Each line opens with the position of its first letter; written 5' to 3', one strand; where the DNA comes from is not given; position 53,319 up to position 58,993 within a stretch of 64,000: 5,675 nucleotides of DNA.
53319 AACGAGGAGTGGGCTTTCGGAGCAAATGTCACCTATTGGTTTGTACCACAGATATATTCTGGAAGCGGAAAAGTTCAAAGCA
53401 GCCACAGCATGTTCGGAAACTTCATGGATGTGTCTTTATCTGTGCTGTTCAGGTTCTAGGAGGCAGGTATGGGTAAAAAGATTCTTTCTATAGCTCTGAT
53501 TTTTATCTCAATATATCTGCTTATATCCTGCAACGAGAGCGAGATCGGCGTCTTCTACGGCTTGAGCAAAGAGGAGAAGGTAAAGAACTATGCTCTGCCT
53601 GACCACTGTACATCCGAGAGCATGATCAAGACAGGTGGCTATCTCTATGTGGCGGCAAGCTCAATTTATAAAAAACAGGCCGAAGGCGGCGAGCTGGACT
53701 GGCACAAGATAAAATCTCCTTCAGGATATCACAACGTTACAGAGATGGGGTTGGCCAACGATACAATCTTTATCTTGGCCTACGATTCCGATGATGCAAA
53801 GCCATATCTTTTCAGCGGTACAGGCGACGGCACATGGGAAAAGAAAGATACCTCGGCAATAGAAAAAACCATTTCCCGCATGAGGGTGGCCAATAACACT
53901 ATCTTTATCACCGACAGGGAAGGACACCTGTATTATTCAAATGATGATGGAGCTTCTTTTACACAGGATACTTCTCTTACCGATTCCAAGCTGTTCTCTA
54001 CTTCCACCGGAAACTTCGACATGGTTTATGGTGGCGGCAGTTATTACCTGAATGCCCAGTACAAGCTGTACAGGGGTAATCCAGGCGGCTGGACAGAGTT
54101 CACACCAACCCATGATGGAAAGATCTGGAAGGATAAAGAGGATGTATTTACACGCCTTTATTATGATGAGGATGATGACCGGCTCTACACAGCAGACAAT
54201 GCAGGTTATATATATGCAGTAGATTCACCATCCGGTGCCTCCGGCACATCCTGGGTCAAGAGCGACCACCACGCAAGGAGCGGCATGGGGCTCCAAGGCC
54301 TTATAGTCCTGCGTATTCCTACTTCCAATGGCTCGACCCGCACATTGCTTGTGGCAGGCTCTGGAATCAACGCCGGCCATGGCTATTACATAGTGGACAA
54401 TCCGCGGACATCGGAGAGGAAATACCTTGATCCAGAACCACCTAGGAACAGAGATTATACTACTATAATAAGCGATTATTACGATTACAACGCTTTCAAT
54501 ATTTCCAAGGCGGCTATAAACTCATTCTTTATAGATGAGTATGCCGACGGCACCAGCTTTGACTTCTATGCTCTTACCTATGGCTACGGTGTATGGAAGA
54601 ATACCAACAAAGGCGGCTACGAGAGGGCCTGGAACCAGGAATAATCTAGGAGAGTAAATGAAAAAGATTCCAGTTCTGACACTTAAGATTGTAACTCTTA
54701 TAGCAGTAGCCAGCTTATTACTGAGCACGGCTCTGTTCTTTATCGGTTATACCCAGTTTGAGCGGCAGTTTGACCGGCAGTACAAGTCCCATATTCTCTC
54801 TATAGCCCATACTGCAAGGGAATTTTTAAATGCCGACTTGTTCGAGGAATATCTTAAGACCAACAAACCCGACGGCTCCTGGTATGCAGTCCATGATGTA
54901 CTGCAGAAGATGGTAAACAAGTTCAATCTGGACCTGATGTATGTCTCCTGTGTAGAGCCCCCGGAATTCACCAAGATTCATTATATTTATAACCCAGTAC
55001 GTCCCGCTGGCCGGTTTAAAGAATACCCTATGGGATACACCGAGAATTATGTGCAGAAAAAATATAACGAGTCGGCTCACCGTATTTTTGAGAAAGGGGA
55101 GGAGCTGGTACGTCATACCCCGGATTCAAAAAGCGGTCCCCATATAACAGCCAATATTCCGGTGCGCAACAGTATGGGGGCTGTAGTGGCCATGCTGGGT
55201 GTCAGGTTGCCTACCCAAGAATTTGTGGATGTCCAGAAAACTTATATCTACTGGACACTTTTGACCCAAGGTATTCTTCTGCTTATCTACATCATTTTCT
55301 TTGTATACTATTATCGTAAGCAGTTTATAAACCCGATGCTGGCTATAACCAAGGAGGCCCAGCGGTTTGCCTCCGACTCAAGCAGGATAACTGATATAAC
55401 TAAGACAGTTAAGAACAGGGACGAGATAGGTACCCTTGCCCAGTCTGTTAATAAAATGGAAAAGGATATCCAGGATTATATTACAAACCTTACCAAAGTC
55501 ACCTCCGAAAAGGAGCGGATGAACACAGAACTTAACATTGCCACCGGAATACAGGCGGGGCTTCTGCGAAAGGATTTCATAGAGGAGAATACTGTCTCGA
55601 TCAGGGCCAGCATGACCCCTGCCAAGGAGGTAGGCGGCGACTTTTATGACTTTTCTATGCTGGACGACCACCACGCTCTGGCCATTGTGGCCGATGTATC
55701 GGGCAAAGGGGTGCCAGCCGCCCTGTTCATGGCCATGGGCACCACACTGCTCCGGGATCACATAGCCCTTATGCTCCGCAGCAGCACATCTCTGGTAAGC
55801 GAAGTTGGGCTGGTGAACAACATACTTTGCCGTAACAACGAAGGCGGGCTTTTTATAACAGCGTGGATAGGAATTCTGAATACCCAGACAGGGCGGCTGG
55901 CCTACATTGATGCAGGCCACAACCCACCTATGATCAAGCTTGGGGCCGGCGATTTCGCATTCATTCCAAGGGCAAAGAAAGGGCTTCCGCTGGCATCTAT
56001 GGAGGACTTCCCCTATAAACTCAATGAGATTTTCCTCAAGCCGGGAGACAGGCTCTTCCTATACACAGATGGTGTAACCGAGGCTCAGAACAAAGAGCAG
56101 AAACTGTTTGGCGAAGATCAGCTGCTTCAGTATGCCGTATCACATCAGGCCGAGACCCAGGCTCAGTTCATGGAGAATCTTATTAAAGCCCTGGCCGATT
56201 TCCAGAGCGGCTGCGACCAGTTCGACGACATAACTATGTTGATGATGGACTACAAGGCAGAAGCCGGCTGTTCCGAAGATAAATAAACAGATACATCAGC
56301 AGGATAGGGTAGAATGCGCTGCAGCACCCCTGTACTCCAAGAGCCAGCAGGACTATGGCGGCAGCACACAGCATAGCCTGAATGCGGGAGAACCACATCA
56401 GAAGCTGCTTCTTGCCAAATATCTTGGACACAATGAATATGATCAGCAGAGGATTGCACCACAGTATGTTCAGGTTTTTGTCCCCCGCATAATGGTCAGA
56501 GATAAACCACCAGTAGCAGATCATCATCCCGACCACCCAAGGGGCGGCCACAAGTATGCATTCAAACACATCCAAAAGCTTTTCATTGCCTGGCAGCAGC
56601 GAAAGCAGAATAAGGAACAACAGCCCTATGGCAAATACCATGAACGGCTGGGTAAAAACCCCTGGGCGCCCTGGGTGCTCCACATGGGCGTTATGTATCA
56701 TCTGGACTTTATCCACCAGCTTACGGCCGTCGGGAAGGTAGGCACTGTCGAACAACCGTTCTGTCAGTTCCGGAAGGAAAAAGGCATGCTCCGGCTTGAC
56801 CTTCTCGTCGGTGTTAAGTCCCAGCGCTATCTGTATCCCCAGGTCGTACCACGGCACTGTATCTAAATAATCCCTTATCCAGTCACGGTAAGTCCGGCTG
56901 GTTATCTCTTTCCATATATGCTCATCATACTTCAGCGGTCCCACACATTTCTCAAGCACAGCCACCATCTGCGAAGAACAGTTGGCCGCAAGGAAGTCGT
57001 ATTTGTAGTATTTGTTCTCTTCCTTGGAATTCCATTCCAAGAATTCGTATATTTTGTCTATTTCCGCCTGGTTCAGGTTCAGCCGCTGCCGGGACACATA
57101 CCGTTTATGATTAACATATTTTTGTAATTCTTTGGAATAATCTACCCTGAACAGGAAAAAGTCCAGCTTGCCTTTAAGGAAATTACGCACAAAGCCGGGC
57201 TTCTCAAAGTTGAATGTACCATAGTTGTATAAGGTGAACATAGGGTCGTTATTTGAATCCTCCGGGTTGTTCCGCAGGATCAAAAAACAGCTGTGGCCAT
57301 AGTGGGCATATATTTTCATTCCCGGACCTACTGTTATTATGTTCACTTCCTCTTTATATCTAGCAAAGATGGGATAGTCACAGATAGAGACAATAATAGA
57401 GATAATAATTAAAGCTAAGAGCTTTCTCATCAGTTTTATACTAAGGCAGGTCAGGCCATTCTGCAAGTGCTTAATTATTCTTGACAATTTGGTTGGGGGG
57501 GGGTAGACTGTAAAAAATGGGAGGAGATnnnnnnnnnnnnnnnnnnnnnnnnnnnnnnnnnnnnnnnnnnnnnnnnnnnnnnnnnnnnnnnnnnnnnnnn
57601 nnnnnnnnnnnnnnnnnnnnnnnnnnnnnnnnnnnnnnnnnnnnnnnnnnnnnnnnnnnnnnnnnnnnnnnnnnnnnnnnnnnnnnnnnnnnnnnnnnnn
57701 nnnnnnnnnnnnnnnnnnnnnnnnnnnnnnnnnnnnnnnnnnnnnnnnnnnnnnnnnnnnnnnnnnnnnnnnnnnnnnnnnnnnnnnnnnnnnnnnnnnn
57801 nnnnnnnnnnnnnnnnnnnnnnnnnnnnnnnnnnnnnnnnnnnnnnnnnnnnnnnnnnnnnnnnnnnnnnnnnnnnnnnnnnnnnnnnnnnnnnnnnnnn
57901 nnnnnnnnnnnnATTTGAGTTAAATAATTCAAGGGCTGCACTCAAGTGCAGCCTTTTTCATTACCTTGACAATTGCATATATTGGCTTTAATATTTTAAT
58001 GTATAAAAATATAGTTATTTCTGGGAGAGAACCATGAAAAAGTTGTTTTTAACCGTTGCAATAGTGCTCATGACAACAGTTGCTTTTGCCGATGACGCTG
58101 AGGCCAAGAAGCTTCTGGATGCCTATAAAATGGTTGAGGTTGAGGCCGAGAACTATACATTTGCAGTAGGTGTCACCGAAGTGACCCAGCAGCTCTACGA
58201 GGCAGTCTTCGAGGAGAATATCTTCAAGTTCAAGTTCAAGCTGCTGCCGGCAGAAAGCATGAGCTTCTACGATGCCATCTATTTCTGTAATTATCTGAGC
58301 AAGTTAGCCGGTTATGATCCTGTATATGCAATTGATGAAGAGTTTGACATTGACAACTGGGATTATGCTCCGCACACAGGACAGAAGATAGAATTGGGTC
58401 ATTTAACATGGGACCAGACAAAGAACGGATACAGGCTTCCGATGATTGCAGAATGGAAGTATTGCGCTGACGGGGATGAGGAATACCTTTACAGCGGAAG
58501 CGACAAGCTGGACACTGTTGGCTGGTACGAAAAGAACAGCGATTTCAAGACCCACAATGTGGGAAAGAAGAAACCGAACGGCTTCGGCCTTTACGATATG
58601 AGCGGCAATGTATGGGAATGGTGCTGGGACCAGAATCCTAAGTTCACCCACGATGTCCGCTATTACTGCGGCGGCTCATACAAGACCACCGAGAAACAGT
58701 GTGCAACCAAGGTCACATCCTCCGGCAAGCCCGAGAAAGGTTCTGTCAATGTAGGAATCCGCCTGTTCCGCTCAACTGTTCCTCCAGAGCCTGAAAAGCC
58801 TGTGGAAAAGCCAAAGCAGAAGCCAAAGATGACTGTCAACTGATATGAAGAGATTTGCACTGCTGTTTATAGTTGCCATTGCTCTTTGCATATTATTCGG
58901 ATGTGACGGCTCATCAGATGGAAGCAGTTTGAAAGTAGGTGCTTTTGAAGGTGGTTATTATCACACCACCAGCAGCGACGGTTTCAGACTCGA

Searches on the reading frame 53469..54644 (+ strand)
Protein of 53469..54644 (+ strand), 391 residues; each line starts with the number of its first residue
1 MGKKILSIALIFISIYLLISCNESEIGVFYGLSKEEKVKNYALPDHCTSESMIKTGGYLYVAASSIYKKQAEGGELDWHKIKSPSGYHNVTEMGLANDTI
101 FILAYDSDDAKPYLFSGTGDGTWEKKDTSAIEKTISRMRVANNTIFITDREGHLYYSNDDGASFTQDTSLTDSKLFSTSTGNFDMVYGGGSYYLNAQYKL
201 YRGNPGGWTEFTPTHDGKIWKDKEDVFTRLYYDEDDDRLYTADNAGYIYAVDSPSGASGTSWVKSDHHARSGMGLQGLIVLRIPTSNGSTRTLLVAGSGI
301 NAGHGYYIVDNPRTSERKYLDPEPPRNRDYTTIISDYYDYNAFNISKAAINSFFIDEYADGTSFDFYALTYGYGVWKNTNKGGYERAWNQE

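Call 5: search_protein_families(library=pfam, proteins=[window:53469-54644:+], max_evalue=0.01)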
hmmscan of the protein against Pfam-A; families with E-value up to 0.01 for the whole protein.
window:53469-54644:+ (391 aa): 2 families
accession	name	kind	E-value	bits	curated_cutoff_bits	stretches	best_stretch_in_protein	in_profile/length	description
PF19755.4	DUF6242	-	9.9e-06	26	29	1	68-163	120-216/217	Domain of unknown function (DUF6242)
PF15902.12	Sortilin-Vps10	-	0.0091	15.3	33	0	122-168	12-61/446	Sortilin, neurotensin receptor 3,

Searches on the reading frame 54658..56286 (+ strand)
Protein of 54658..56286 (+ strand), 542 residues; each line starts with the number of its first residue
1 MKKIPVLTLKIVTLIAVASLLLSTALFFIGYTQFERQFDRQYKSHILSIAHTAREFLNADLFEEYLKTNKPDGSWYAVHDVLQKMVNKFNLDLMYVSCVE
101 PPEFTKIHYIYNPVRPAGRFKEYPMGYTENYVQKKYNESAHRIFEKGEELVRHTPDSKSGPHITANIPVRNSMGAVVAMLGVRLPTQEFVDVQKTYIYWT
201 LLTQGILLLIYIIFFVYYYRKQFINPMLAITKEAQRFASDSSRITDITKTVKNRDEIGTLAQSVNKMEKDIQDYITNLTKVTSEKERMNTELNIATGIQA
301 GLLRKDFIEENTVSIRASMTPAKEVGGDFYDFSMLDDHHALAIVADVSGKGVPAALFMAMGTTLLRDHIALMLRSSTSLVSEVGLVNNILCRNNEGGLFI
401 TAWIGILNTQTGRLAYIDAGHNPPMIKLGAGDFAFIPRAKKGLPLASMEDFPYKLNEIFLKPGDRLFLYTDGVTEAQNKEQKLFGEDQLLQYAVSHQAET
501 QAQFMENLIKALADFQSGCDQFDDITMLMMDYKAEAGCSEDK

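Call 5: search_protein_families(library=pfam, proteins=[window:54658-56286:+], max_evalue=0.01)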
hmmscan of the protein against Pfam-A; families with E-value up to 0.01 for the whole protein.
window:54658-56286:+ (542 aa): 3 families
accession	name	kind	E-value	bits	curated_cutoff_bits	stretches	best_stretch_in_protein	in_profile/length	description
PF07228.17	SpoIIE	-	3.5e-45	154.8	25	1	336-532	1-191/192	Stage II sporulation protein E (SpoIIE)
PF00672.30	HAMP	-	8.3e-05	23.3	25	1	220-267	3-47/53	HAMP domain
PF10473.14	CENP-F_leu_zip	-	0.0082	16.7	34.5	0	251-293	48-90/140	Leucine-rich repeats of kinetochore protein Cenp-F/LEK1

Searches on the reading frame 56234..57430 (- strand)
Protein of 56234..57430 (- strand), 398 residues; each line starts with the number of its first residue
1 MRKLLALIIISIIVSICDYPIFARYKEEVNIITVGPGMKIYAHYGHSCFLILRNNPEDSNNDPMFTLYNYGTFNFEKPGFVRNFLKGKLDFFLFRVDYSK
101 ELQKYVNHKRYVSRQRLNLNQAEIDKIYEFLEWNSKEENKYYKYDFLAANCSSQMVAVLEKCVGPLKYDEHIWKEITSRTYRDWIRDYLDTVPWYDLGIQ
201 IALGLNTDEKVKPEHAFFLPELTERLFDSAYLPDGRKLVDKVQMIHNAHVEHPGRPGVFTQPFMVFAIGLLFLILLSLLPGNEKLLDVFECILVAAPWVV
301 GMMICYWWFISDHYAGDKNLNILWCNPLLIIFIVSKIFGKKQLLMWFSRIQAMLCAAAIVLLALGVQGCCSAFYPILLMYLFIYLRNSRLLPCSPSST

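Call 5: search_protein_families(library=pfam, proteins=[window:56234-57430:-], max_evalue=0.01)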
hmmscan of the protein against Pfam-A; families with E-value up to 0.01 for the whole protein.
window:56234-57430:- (398 aa): 2 families
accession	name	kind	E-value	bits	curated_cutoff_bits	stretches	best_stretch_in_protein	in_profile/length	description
PF13387.12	Lnb_N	-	1.4e-17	64.2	22.2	1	31-171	16-160/175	Lnb N-terminal periplasmic domain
PF25221.1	5TMH_Lnb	-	4.3e-13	50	25.2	1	259-388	6-137/144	Lnb transmembrane domain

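Call 6: search_protein_families(library=ncbifam, proteins=[window:56234-57430:-], max_evalue=0.01)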
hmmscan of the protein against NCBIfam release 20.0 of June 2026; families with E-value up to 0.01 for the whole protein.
window:56234-57430:- (398 aa): 1 family
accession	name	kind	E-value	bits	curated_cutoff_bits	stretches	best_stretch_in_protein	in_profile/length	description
NF051878.1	lpactltferLnb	equivalog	3e-46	158.1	550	1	5-381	4-381/394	lipoprotein N-acyltransferase Lnb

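Call 8: find_encoding_contigs(protein=window:56234-57430:-, flank=5000, max_places=10)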
Protein window:56234-57430:- (398 aa): 1 contig read that carries it; 1 place shown.
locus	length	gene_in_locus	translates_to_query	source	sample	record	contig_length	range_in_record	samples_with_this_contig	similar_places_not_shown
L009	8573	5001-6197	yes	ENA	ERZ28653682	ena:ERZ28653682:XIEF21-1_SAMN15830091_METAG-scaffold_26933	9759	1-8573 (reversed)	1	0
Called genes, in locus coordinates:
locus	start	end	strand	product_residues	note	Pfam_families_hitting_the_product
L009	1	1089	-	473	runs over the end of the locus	PF00206:Lyase_1, PF08328:ASL_C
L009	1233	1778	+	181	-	PF07155:ECF-ribofla_trS, PF12822:ECF_trnsprt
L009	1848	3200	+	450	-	PF03600:CitMHS, PF02040:ArsB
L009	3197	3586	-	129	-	-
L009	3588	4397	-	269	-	PF03781:FGE-sulfatase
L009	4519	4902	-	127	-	-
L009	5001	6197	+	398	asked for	PF13387:Lnb_N, PF25221:5TMH_Lnb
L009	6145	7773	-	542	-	PF07228:SpoIIE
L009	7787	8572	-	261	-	?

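Call 19: find_related_loci(query=window:56234-57430:-, collection=genome_contigs, flank=3000)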
Query window:56234-57430:- (398 aa) in genome_contigs; peptide patterns used: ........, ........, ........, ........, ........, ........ (x = any residue, [..] = any of these).
48 stretches matched a pattern; 2 encode a relative of the query (tblastn E <= 1e-3); 2 distinct loci.
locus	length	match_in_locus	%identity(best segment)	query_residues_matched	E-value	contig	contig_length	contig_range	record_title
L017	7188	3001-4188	90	1-396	0e+0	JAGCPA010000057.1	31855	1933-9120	MAG: Spirochaetia bacterium isolate RGIG9992 Yak_Reticulum-4__c512857, whole genome shotgun sequence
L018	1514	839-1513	86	1-225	9e-143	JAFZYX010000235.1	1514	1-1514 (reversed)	MAG: Ruminococcus sp. isolate RGIG8224 Water_buffalos_Rumen-5__c2338964, whole genome shotgun sequence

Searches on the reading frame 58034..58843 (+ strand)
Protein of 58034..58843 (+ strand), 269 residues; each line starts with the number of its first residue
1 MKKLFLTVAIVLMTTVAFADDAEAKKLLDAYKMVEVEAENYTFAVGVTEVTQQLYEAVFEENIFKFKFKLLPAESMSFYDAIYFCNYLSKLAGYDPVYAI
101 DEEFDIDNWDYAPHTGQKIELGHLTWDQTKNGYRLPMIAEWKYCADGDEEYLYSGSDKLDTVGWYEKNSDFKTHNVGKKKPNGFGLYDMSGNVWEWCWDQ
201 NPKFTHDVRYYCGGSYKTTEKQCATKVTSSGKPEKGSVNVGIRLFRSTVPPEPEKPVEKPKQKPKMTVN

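Call 5: search_protein_families(library=pfam, proteins=[window:58034-58843:+], max_evalue=0.01)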
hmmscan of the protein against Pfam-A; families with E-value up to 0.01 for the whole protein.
window:58034-58843:+ (269 aa): 1 family
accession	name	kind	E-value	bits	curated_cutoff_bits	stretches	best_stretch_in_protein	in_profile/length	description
PF03781.23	FGE-sulfatase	-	6.3e-24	85.4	23.3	1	43-245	63-254/255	Sulfatase-modifying factor enzyme 1-like domain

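Call 6: search_protein_families(library=ncbifam, proteins=[window:58034-58843:+], max_evalue=0.01)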
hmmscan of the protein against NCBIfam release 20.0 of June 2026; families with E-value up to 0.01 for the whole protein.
window:58034-58843:+ (269 aa): 7 families
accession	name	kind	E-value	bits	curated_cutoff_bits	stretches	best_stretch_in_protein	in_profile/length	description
TIGR02171.1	Fb_sc_TIGR02171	subfamily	3.5e-24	84.9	544.35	1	31-226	63-244/912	TIGR02171 family lipoprotein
TIGR03525.2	GldK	equivalog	1.2e-10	41.2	350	1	128-201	251-338/408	T9SS ring complex lipoprotein PorK/GldK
TIGR03524.1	GldJ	equivalog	2.5e-08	33.1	458.2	1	160-218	325-386/559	gliding motility lipoprotein GldJ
NF051459.1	pyoverdine_PvdO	equivalog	5.1e-06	25.8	500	1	149-201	169-219/280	dihydropyoverdine dehydrogenase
TIGR03530.1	GldJ_short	equivalog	0.00019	20.5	382.9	1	168-200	284-316/396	gliding motility lipoprotein GldJ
TIGR04344.1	ovoA_Nterm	equivalog_domain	0.0018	17.2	400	1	127-201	314-384/444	5-histidylcysteine sulfoxide synthase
TIGR03440.2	egtB_TIGR03440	equivalog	0.0033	16.6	360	1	131-197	291-348/413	ergothioneine biosynthesis protein EgtB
